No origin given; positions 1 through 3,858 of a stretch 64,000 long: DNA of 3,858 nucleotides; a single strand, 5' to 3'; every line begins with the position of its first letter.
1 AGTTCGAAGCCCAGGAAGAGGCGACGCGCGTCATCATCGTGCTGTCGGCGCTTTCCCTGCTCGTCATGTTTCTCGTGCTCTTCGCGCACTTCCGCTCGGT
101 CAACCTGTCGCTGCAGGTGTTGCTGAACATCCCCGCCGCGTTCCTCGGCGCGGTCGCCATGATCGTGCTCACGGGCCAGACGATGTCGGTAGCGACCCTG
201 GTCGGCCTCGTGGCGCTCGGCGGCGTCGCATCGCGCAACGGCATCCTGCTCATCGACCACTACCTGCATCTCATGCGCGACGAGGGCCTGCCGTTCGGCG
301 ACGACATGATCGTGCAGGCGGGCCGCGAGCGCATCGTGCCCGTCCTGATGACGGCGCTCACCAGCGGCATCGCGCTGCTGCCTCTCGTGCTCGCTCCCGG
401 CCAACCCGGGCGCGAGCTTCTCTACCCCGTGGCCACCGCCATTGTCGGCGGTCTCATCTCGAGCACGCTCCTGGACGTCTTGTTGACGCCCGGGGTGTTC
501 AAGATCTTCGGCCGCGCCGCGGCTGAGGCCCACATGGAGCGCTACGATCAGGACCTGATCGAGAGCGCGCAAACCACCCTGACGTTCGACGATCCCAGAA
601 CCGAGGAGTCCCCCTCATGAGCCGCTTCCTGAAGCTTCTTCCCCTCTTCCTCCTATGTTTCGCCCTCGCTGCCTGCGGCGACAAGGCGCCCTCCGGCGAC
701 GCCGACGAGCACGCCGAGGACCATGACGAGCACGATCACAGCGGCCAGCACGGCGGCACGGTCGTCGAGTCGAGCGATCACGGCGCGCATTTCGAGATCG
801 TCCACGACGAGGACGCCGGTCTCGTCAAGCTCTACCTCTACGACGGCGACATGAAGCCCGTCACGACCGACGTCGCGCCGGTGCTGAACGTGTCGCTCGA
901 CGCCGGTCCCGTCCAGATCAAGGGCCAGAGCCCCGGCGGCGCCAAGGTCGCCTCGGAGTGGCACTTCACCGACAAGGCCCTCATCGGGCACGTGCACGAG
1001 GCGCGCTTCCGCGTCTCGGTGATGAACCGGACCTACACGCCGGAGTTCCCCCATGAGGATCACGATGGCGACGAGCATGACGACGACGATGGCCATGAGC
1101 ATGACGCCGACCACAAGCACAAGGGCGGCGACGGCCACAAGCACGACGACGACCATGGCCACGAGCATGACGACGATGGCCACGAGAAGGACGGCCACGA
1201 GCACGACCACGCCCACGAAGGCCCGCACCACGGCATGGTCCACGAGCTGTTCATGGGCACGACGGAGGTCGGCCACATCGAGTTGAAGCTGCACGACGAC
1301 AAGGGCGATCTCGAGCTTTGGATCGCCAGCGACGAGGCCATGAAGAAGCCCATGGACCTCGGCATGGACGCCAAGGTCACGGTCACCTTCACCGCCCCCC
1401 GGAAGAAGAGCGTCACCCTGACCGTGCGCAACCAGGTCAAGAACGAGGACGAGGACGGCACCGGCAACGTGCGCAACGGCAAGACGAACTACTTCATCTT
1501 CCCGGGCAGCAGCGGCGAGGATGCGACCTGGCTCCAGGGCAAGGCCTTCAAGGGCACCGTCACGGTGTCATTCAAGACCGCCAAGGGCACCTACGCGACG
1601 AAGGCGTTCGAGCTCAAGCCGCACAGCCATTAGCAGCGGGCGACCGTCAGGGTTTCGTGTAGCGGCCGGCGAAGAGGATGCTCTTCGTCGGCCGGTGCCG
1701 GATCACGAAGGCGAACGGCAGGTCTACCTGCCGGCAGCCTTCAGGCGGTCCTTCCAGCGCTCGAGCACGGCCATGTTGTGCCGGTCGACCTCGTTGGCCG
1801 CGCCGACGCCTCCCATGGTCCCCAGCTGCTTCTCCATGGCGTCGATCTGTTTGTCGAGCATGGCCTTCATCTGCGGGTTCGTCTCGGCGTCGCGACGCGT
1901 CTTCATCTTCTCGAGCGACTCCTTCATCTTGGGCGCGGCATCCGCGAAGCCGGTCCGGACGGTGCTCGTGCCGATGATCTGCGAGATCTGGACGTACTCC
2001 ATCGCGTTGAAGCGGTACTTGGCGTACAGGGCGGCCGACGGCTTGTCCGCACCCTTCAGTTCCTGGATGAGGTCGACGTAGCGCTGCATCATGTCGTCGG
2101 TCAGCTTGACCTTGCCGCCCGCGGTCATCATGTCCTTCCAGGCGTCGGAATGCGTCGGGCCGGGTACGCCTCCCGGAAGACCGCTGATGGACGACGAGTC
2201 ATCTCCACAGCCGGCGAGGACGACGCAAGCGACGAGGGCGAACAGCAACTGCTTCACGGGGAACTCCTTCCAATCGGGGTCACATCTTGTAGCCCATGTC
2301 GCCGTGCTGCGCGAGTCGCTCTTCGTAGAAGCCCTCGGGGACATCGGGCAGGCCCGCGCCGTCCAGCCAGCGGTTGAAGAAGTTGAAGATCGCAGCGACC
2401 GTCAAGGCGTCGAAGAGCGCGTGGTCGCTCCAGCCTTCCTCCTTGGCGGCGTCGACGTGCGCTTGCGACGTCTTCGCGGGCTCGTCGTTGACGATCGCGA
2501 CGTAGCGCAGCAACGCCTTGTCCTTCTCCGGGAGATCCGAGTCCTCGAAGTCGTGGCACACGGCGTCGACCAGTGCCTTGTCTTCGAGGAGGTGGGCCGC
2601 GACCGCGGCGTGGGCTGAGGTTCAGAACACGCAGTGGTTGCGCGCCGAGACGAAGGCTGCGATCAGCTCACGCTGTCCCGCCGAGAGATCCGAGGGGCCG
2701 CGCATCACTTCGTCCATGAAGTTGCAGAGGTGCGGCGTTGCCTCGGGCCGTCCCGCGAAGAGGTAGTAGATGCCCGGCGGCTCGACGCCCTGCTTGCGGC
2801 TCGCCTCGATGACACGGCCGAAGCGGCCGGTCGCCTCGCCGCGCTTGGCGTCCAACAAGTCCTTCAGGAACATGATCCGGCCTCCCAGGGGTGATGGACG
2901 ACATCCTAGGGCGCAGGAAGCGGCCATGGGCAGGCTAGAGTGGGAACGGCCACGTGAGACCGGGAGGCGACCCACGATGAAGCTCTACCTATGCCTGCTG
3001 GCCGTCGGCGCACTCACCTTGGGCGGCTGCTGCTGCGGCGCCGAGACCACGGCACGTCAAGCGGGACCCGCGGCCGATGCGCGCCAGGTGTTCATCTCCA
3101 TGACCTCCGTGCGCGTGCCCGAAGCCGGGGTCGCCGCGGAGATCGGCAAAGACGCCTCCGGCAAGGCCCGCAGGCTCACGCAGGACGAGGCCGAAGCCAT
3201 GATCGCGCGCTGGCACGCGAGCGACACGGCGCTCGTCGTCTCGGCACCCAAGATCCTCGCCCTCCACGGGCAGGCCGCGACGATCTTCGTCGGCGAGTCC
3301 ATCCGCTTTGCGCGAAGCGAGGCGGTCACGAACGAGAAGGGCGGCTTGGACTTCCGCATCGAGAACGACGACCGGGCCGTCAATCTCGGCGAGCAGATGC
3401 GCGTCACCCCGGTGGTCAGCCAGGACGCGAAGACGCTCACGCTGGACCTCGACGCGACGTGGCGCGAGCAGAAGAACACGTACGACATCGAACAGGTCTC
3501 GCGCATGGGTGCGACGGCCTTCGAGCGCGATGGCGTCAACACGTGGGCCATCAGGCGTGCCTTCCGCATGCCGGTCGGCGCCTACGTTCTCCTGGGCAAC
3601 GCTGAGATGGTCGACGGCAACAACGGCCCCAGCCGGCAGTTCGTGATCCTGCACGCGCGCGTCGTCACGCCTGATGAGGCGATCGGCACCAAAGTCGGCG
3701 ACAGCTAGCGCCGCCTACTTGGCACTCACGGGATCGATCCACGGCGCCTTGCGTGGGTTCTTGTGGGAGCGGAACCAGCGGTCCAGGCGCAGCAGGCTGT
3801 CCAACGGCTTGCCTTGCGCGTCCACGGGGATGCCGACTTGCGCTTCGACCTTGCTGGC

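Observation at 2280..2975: In-frame UGA at the second active-site cysteine of an AhpD/CMD-like protein (CxxU): selenoprotein candidate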

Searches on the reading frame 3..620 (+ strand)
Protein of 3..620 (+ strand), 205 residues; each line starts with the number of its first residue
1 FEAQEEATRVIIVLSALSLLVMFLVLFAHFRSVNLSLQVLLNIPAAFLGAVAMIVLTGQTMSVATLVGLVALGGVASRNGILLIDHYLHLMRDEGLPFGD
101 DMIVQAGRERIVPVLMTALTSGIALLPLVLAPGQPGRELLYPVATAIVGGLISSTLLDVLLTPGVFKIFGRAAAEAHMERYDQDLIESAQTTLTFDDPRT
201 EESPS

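Call 62: search_protein_families(library=pfam, proteins=[window:3-620:+], max_evalue=0.001)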
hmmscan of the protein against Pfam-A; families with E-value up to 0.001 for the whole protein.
window:3-620:+ (205 aa): 1 family
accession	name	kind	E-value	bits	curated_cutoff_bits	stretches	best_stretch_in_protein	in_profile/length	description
PF00873.25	ACR_tran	-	4.3e-42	144.3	28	1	1-169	854-1020/1021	AcrB/AcrD/AcrF family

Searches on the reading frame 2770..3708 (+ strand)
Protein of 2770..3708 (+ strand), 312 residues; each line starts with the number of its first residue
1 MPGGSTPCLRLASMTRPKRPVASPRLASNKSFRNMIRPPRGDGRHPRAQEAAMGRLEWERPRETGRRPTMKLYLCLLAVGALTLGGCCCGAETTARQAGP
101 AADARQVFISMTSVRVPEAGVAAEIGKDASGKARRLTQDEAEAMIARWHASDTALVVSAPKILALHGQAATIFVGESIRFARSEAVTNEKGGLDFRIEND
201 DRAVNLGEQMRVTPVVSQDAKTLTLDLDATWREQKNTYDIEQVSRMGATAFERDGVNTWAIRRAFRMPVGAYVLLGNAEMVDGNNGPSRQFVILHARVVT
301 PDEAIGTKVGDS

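Call 62: search_protein_families(library=pfam, proteins=[window:2770-3708:+], max_evalue=0.001)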
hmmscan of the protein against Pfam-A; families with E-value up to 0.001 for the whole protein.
window:2770-3708:+ (312 aa): 1 family
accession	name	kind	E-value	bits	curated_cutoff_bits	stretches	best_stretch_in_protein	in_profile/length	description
PF00263.26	Secretin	-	1.2e-08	35.2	27.5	1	153-257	7-106/169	Bacterial type II and III secretion system protein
